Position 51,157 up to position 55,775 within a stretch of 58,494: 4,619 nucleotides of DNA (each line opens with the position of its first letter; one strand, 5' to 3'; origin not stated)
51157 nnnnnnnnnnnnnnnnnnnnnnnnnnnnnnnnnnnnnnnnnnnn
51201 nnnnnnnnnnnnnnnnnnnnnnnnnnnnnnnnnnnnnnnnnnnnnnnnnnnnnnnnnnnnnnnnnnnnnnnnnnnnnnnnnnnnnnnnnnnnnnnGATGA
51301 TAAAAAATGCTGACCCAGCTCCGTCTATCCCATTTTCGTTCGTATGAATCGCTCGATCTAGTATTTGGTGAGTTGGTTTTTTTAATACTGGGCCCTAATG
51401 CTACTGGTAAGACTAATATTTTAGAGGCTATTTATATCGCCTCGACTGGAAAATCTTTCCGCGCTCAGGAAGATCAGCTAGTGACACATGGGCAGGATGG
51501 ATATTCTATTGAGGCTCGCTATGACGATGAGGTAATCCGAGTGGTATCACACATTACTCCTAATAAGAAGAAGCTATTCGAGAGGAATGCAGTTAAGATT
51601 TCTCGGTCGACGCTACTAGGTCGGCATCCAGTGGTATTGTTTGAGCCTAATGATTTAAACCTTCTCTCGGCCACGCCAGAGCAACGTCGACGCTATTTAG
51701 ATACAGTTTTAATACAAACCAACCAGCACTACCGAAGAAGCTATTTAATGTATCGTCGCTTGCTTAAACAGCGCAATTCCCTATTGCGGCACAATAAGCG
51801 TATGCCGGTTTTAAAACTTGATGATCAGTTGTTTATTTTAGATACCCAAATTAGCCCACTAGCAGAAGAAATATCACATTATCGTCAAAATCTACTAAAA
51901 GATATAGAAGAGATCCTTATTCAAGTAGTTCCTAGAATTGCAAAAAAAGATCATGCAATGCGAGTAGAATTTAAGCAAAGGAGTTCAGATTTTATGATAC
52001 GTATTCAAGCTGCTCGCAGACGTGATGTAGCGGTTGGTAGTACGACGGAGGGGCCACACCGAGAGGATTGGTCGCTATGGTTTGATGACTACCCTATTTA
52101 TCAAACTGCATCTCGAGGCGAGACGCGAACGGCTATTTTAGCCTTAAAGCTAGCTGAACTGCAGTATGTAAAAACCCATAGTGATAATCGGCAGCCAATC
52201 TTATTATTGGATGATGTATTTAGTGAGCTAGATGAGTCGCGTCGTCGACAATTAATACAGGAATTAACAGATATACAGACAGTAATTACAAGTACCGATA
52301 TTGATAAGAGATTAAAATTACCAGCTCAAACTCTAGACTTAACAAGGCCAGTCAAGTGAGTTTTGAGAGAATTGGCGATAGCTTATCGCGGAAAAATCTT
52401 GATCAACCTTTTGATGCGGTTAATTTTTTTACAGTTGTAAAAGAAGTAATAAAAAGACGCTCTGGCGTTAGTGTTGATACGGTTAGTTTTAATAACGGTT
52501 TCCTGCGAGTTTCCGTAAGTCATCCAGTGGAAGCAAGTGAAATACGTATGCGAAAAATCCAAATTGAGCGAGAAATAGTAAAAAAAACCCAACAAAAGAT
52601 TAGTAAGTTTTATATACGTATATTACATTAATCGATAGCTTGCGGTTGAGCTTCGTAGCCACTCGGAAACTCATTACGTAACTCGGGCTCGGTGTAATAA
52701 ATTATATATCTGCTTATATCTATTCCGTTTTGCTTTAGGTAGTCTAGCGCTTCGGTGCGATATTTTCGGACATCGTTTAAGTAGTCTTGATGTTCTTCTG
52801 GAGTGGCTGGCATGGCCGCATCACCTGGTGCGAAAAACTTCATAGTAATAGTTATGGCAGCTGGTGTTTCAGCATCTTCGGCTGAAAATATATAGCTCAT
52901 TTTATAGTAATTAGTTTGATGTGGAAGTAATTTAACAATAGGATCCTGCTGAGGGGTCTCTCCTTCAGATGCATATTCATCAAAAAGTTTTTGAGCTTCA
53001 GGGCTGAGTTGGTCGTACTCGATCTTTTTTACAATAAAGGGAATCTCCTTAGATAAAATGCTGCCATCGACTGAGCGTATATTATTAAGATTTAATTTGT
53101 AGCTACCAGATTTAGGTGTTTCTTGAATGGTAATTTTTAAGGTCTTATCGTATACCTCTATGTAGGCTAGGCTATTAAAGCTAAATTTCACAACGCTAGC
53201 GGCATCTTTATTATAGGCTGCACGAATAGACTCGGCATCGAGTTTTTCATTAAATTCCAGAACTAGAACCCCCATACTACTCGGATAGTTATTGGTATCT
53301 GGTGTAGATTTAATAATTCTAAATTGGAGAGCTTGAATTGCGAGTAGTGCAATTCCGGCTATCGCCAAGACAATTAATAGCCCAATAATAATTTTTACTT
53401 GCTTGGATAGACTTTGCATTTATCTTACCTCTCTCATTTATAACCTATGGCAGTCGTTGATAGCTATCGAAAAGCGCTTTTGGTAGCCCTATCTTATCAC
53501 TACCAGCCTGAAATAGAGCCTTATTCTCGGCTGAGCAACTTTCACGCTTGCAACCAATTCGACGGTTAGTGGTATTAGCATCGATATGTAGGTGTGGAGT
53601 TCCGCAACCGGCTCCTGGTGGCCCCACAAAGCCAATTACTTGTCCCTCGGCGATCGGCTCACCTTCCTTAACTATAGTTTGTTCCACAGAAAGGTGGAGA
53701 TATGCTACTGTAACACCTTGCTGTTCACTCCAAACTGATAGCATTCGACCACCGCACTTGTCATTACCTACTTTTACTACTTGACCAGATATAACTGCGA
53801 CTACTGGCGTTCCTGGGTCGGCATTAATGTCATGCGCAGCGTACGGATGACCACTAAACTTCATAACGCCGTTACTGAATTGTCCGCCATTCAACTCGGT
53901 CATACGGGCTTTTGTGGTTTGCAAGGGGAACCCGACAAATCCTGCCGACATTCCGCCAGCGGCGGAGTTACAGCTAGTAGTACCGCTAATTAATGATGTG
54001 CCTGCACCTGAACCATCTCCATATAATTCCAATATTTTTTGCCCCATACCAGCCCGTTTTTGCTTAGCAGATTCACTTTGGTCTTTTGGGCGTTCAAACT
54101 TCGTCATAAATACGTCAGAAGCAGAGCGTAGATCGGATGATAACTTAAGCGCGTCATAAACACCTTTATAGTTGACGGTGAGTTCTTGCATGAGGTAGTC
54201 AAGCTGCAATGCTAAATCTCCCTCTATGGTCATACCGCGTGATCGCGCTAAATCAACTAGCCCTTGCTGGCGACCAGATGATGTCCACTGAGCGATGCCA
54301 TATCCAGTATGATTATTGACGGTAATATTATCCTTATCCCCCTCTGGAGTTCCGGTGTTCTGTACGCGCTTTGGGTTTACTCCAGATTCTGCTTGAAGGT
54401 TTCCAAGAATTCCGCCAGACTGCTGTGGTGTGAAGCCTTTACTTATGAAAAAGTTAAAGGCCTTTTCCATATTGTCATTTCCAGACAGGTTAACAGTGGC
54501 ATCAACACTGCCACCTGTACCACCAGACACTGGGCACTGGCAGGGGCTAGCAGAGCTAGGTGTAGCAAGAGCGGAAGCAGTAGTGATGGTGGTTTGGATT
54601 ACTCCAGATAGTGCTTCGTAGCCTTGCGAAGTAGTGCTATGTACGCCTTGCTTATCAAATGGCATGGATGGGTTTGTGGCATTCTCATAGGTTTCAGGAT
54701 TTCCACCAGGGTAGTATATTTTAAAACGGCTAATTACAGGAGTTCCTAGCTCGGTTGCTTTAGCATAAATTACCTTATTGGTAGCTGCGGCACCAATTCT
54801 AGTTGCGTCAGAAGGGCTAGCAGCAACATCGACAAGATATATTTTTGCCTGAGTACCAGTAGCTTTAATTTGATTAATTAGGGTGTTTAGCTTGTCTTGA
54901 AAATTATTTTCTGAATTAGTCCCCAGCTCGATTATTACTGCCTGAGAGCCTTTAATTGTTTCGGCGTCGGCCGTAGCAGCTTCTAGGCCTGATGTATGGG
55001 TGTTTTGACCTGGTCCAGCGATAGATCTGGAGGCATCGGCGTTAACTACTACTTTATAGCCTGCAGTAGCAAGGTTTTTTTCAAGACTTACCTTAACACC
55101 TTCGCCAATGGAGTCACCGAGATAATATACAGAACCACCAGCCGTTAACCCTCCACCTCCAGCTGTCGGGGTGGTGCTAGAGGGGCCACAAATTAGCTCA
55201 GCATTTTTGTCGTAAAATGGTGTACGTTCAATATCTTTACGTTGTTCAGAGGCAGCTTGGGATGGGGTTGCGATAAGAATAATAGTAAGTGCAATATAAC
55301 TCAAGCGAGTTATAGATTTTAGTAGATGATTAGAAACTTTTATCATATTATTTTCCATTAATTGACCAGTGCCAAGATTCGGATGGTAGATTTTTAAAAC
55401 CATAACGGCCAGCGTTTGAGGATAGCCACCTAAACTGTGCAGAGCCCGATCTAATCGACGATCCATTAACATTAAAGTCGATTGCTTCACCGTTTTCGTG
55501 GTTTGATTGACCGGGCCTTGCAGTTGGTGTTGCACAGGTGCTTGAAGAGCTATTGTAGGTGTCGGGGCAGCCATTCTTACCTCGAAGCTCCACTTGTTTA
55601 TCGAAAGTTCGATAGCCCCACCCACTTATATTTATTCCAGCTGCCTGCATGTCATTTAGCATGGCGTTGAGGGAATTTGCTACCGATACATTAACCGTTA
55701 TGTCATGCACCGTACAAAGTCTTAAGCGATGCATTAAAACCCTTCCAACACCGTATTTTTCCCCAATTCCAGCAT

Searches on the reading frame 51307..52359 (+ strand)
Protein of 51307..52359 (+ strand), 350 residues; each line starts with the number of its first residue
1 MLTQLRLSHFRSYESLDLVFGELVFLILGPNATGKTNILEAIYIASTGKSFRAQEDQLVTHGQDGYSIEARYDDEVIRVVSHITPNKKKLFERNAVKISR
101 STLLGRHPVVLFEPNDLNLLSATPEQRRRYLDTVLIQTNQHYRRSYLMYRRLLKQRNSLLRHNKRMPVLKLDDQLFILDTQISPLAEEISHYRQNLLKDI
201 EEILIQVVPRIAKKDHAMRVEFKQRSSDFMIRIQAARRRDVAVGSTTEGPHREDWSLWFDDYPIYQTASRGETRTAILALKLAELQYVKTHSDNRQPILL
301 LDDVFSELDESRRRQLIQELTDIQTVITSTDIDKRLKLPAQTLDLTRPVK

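Call 59: search_protein_families(library=pfam, proteins=[window:51307-52359:+], max_evalue=0.0001)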
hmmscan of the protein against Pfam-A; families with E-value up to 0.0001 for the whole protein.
window:51307-52359:+ (350 aa): 4 families
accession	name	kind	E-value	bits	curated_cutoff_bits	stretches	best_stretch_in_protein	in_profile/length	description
PF02463.25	SMC_N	-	2.2e-18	67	40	1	1-328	1-195/220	RecF/RecN/SMC N terminal domain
PF13476.12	AAA_23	-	8.5e-12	46.6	27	1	4-140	1-130/201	AAA domain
PF13175.12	AAA_15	-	2.7e-07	31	32.1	1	1-67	1-55/374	AAA ATPase domain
PF13304.12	AAA_21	-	3.1e-06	27.9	27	1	26-321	3-284/304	AAA domain, putative AbiEii toxin, Type IV TA system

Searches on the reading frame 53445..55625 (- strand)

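Call 59: search_protein_families(library=pfam, proteins=[window:53445-55625:-], max_evalue=0.0001)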
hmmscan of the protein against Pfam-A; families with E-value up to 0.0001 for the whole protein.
window:53445-55625:- (726 aa): 3 families
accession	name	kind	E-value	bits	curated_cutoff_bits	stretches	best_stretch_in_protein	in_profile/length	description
PF18013.6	Phage_lysozyme2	-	1e-32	113.7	28.2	1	384-535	1-140/140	Phage tail lysozyme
PF01551.29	Peptidase_M23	-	1.3e-15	57.8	28.7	1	597-687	5-91/96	Peptidase family M23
PF13472.12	Lipase_GDSL_2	-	9.3e-06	26.7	32.9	1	169-312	2-161/178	GDSL-like Lipase/Acylhydrolase family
